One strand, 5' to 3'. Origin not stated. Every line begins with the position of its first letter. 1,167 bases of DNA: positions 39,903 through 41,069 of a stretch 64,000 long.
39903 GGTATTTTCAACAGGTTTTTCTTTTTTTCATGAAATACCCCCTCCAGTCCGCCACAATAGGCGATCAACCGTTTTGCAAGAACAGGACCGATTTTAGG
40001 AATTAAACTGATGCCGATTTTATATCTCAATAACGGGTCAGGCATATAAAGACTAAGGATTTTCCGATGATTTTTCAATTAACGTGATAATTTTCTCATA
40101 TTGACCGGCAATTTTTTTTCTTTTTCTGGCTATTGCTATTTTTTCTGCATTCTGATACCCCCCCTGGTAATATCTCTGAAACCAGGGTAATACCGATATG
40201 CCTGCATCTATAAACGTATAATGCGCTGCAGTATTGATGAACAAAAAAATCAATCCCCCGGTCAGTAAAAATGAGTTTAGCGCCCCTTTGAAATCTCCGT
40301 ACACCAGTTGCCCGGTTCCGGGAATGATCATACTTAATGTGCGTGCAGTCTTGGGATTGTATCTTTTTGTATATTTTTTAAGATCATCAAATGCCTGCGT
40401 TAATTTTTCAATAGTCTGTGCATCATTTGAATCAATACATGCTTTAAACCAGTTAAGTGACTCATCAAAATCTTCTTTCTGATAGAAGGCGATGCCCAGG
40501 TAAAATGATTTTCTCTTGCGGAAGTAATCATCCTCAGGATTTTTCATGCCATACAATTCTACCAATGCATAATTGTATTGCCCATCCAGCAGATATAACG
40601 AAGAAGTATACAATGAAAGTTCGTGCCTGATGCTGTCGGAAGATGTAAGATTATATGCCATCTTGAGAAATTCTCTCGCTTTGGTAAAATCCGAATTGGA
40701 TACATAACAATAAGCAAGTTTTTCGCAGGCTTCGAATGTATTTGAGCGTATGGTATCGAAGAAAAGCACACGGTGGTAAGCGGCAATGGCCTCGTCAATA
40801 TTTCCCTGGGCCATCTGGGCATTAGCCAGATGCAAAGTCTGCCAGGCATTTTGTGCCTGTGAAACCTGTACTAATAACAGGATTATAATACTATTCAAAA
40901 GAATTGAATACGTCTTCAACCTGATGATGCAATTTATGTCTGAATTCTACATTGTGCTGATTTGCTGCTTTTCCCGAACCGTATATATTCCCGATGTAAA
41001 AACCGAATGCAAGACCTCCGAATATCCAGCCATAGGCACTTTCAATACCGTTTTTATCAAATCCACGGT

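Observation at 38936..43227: Six-gene coupled operon: membrane protein, LolA-like, YidD-like, two TPR-hairpin paralogs, dprA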

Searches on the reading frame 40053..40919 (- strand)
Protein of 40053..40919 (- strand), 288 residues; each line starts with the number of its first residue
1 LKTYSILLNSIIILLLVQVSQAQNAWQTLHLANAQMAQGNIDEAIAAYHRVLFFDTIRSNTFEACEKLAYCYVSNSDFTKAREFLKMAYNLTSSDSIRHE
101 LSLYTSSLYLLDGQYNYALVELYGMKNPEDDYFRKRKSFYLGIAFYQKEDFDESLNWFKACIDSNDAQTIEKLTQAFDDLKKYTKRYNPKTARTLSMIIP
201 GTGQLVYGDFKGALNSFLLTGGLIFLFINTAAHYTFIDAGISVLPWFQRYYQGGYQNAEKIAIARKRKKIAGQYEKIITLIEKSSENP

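Call 3: search_protein_families(library=pfam, proteins=[window:40053-40919:-], max_evalue=0.1)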
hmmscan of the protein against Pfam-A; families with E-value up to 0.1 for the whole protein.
window:40053-40919:- (288 aa): 18 families
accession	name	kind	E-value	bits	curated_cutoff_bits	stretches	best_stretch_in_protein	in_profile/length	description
PF07719.23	TPR_2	-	7e-11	41.8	27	2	30-52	6-28/34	Tetratricopeptide repeat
PF13432.12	TPR_16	-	1.5e-08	35.4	32.7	1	31-90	3-59/65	Tetratricopeptide repeat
PF00515.34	TPR_1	-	3.3e-08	33.4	27.8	1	30-52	6-28/34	Tetratricopeptide repeat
PF13424.12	TPR_12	-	2.8e-07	31.1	30.1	1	29-91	6-74/77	Tetratricopeptide repeat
PF13181.12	TPR_8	-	8.9e-07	29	25.7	0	30-50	6-26/34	Tetratricopeptide repeat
PF13176.12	TPR_7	-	8.9e-07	29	27.9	0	30-52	4-26/36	Tetratricopeptide repeat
PF14559.12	TPR_19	-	9.4e-06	26.3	25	1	23-52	23-52/68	Tetratricopeptide repeat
PF13428.12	TPR_14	-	7e-05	23.6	23.5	0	28-52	4-28/44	Tetratricopeptide repeat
PF13174.12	TPR_6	-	7.5e-05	23.6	26.3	1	29-52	4-27/33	Tetratricopeptide repeat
PF09976.15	TPR_21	-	0.00018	21.7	25.5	1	69-180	83-191/193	Tetratricopeptide repeat-like domain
PF13414.12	TPR_11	-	0.001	19.1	26.8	0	33-52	2-21/42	TPR repeat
PF25058.1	ARM_TT21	-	0.0013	19.1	27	1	19-137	20-132/155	Tetratricopeptide repeat protein 21 ARM repeat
PF12895.13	ANAPC3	-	0.0034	18.1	27.2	1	38-96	2-56/82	Anaphase-promoting complex, cyclosome, subunit 3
PF17874.7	TPR_MalT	-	0.022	14.5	45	0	22-97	77-157/336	MalT-like TPR region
PF25063.1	ARM_TT21_C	-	0.024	15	35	0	25-95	97-162/209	Tetratricopeptide repeat protein 21 C-terminal ARM domain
PF18935.5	DUF5683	-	0.033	14.6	26.7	0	186-207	2-23/151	Family of unknown function (DUF5683)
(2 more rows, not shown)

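Call 4: search_protein_families(library=ncbifam, proteins=[window:40053-40919:-], max_evalue=0.1)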
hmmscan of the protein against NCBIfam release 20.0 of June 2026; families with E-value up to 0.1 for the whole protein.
window:40053-40919:- (288 aa): 10 families
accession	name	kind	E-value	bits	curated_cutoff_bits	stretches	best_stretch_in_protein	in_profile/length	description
NF040959.1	MamA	equivalog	3.5e-07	29.9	200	1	20-90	66-133/204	magnetosome protein MamA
NF033762.1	social_mot_Tgl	equivalog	5.3e-05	22.7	225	1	30-89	105-163/252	social motility TPR repeat lipoprotein Tgl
TIGR02552.1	LcrH_SycD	equivalog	8.9e-05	22.2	104.8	1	21-99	48-123/136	SycD/LcrH family type III secretion system chaperone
TIGR02917.1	PEP_TPR_lipo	equivalog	0.00053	18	312.2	1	29-125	503-593/899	XrtA/PEP-CTERM system TPR-repeat protein PrsT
NF002725.1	PRK02603.1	equivalog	0.0011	19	143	1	2-91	13-101/173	photosystem I assembly protein Ycf3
TIGR02795.1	tol_pal_ybgF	equivalog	0.0022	18.6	90.1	0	30-86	44-100/119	tol-pal system protein YbgF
NF053520.1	HK_Porph_FimS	equivalog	0.0061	14.9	600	1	64-119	246-304/618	sensor histidine kinase FimS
NF052415.1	T3SS_chap_SctY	equivalog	0.0098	16.4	70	0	20-52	72-104/106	type III secretion apparatus assembly chaperone SctY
NF053720.1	NsdA_fam_reg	subfamily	0.017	14.7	75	1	23-52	366-395/432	NsdA family TPR-like regulatory protein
NF033920.0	C39_PA2778_fam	equivalog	0.033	13.6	150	0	23-91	188-253/255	PA2778 family cysteine peptidase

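Call 27: search_protein_families(library=pfam, alignment_id=A5, max_evalue=0.01)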
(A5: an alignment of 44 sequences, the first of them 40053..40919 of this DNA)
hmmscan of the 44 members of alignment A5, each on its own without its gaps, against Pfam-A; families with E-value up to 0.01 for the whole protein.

A. member 1, window:40053-40919:- (288 aa): 13 families
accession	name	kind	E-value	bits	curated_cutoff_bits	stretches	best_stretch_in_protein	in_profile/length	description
PF07719.23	TPR_2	-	7e-11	41.8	27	1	30-52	6-28/34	Tetratricopeptide repeat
PF13432.12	TPR_16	-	1.5e-08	35.4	32.7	1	31-90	3-59/65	Tetratricopeptide repeat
PF00515.34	TPR_1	-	3.3e-08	33.4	27.8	1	30-52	6-28/34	Tetratricopeptide repeat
PF13424.12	TPR_12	-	2.8e-07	31.1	30.1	1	29-91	6-74/77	Tetratricopeptide repeat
PF13181.12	TPR_8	-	8.9e-07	29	25.7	0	30-50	6-26/34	Tetratricopeptide repeat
PF13176.12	TPR_7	-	8.9e-07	29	27.9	0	30-52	4-26/36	Tetratricopeptide repeat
PF14559.12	TPR_19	-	9.4e-06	26.3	25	0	23-52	23-52/68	Tetratricopeptide repeat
PF13428.12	TPR_14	-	7e-05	23.6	23.5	0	28-52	4-28/44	Tetratricopeptide repeat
PF13174.12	TPR_6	-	7.5e-05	23.6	26.3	0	29-52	4-27/33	Tetratricopeptide repeat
PF09976.15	TPR_21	-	0.00018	21.7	25.5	0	69-180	83-191/193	Tetratricopeptide repeat-like domain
PF13414.12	TPR_11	-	0.001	19.1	26.8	0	33-52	2-21/42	TPR repeat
PF25058.1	ARM_TT21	-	0.0013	19.1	27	1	19-137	20-132/155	Tetratricopeptide repeat protein 21 ARM repeat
PF12895.13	ANAPC3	-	0.0034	18.1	27.2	0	38-96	2-56/82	Anaphase-promoting complex, cyclosome, subunit 3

B. families by the number of members that match (of 44 scanned): 27 families (the first 25 are shown)
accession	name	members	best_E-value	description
PF07719.23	TPR_2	37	7e-11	Tetratricopeptide repeat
PF00515.34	TPR_1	34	1.3e-09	Tetratricopeptide repeat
PF18935.5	DUF5683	30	1.2e-06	Family of unknown function (DUF5683)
PF13424.12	TPR_12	23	2.8e-07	Tetratricopeptide repeat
PF13432.12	TPR_16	19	1.5e-08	Tetratricopeptide repeat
PF13181.12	TPR_8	15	8.9e-07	Tetratricopeptide repeat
PF12895.13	ANAPC3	14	1.5e-07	Anaphase-promoting complex, cyclosome, subunit 3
PF14559.12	TPR_19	14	5.9e-06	Tetratricopeptide repeat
PF13174.12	TPR_6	13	1.1e-06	Tetratricopeptide repeat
PF13428.12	TPR_14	10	1.8e-05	Tetratricopeptide repeat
PF13176.12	TPR_7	7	8.9e-07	Tetratricopeptide repeat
PF10602.15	RPN7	5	1.9e-05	26S proteasome subunit RPN7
PF09976.15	TPR_21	4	3.6e-06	Tetratricopeptide repeat-like domain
PF14853.12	Fis1_TPR_C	3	2.5e-05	Fis1 C-terminal tetratricopeptide repeat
PF13374.12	TPR_10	3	0.00012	Tetratricopeptide repeat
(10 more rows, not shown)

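Call 46: find_homologous_proteins(query=A5, max_evalue=0.001)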
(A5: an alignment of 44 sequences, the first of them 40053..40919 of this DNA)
Query A5 (44 sequences) (288 aa, profile of the alignment): 207 proteins with E <= 0.001 among 5922 candidates; the best 120 are listed.
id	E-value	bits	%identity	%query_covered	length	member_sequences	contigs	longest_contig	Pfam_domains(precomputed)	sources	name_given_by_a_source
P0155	1.5e-99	351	37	97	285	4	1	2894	PF18935.6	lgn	-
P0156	1.1e-98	348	38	92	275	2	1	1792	-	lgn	-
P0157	2.4e-97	344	36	94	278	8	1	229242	PF07720.19,PF07719.24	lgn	-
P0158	2.6e-97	344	41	90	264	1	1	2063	PF13414.13,PF00515.35,PF13424.13,PF13181.13,PF07719.24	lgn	-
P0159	4.7e-97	343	35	96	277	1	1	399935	PF00515.35,PF07719.24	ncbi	-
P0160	4.8e-96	339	100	100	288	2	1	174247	PF14559.13,PF00515.35,PF13424.13,PF13176.13,PF13432.13,PF13181.13,PF07719.24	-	-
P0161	7.5e-96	339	37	94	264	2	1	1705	PF14559.13,PF23300.4,PF00515.35,PF13424.13,PF13432.13,PF07719.24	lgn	-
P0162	8.1e-96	339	35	94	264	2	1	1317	PF07719.24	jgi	jgi:tetratricopeptide (TPR) repeat protein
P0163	8.8e-96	339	37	99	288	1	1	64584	PF13432.13,PF07719.24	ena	-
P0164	4.2e-95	336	37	96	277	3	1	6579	-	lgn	-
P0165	7.3e-95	336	37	91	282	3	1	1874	PF13181.13,PF07719.24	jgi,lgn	jgi:tetratricopeptide (TPR) repeat protein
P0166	8.7e-95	335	34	94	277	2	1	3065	PF07719.24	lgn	-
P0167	1.5e-94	335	46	91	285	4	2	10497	PF07719.24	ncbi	-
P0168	2.2e-94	334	36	98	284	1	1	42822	PF00515.35,PF07719.24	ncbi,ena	-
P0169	2.4e-94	334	37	97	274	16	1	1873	-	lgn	-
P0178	1.1e-92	328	48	98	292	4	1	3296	PF00515.35,PF07719.24,PF18935.6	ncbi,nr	ncbi:MAG TPA: hypothetical protein VJ346_10830 [Bacteroidales bacterium]|nr:hypothetical protein [Ba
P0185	7.8e-92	326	51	98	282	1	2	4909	PF00515.35,PF13424.13,PF13181.13,PF07719.24,PF18935.6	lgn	-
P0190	4.5e-91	323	50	93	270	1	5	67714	PF00515.35,PF13176.13,PF13181.13,PF07719.24,PF18935.6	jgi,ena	jgi:tetratricopeptide (TPR) repeat protein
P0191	5.1e-91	323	50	96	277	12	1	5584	PF00515.35,PF13424.13,PF07719.24,PF18935.6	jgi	jgi:tetratricopeptide (TPR) repeat protein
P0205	1.4e-89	318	48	98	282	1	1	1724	PF00515.35,PF13176.13,PF07719.24,PF18935.6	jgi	jgi:tetratricopeptide (TPR) repeat protein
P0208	2.3e-89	318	34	97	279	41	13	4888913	-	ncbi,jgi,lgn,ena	ncbi:hypothetical protein MCERE19_01706 [Spirosomataceae bacterium]|jgi:tetratricopeptide (TPR) repe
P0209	4.8e-89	316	50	98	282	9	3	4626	PF07719.24,PF18935.6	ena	-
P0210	5.0e-89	316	48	96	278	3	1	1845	PF00515.35,PF13176.13,PF07719.24,PF18935.6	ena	-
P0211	5.9e-89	316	48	92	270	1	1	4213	PF00515.35,PF07719.24,PF18935.6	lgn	-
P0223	1.2e-87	312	49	91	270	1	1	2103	PF00515.35,PF13176.13,PF07719.24,PF18935.6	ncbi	-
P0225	1.9e-87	311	49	94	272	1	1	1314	PF07719.24,PF18935.6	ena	-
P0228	6.0e-87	310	50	92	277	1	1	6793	PF07719.24,PF18935.6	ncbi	-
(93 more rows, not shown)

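Call 53: predict_structure(alignment_id=A7)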
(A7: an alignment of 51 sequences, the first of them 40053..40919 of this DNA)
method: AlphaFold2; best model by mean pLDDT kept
length: 288 residues; sequences in the alignment: 51
mean_pLDDT: 95.1   pTM: 0.84
mean pLDDT of the five models: 95.1, 95.0, 95.0, 94.2, 94.3
residues with pLDDT >= 90: 258; 70-90: 24; 50-70: 6; < 50: 0
segments of 3 or more residues with pLDDT < 50: none
pLDDT, mean of each block of 10 residues (from residue 1): 85 76 87 98 98 93 98 98 98 97 98 98 94 97 98 98 96 98 95 97 95 96 98 98 97 96 96 97 86
secondary structure, 60 per line:
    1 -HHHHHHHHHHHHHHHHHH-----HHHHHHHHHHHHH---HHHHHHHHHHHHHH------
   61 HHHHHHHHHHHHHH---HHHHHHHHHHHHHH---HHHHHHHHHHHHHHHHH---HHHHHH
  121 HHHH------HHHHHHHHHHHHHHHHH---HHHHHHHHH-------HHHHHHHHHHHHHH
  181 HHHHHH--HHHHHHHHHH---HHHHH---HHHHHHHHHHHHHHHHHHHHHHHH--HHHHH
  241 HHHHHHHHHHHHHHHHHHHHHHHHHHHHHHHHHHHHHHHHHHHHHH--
elements in order: H2-19 H25-37 H41-54 H61-74 H78-91 H95-111 H115-124 H131-147 H151-159 H167-186 H189-198 H202-206 H210-233 H236-286

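Call 55: fold_search(model_id=the predicted structure, library=pdb)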
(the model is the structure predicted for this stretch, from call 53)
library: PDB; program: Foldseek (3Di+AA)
matches with E <= 10: 1376; with E <= 0.001: 5
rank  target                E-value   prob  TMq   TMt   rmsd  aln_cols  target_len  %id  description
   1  8chy                  1.4e-04  1.00  0.42  0.44  16.7       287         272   18  Crystal structure of an 8-repeat consensus TPR superhelix with Zinc. (released 2024-02-21)
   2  9qhb                  3.4e-04  1.00  0.41  0.44  11.6       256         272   19  Crystal structure of 16-repeat CTPR protein with eliminated coordination sites (released 2025-10-22)
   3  9qhc_A                3.4e-04  1.00  0.42  0.43  19.5       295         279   17  Crystal structure of 8-repeat CTPR protein with eliminated coordination sites (released 2025-10-22)
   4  9qhc_B                6.7e-04  1.00  0.42  0.44  20.6       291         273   20  Crystal structure of 8-repeat CTPR protein with eliminated coordination sites (released 2025-10-22)
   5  9gzg_A                7.3e-04  1.00  0.40  0.69   4.6       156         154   23  Crystal structure of CTPR4E4 mutant (released 2025-10-15)
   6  8cqp_C                1.6e-03  1.00  0.40  0.80   2.5       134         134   26  Crystal structure of an 8-repeat consensus TPR superhelix with Calcium (low concentration) (released 2024-03-27)
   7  4zlh_A                2.2e-03  1.00  0.38  0.35  19.2       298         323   14  Structure of the LapB cytoplasmic domain at 2 angstroms (released 2015-11-11)
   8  4gyo_A                2.6e-03  1.00  0.35  0.30  20.5       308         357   15  Crystal Structure of Rap Protein Complexed with Competence and Sporulation Factor (released 2013-04-03)
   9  7dkh_A                2.7e-03  1.00  0.39  0.14  21.3       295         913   18  Crystal structure of the Ctr9/Paf1/Cdc73/Rtf1 quaternary complex (released 2021-11-24)
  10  3ro2_A                2.8e-03  1.00  0.38  0.34  18.9       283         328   12  Structures of the LGN/NuMA complex (released 2012-03-07)
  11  3ieg_A                2.8e-03  1.00  0.36  0.29  20.6       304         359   14  Crystal Structure of P58(IPK) TPR Domain at 2.5 A (released 2010-03-31)
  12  6hc2_S                2.9e-03  1.00  0.42  0.34  19.2       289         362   13  Crystal structure of NuMA/LGN hetero-hexamers (released 2019-05-29)
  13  2y4t_A                3.2e-03  1.00  0.35  0.25  21.4       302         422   15  Crystal structure of the human co-chaperone P58(IPK) (released 2011-08-10)
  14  2fo7                  3.3e-03  1.00  0.39  0.78   2.6       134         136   26  Crystal structure of an 8 repeat consensus TPR superhelix (trigonal crystal form) (released 2006-03-07)
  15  8rst_A                3.8e-03  1.00  0.39  0.32  18.9       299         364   12  Rap from bacteriophage Phi3T in presence of pheromone SRGHTS (released 2024-07-24)
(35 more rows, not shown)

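Call 58: search_protein_families(library=padloc, proteins=[window:40053-40919:-], max_evalue=0.01)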
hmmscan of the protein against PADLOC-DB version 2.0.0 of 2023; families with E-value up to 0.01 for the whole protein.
window:40053-40919:- (288 aa): 1 family
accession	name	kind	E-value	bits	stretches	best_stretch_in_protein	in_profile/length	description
PDLC02128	Csn2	-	0.0053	14.1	1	145-187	230-272/305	-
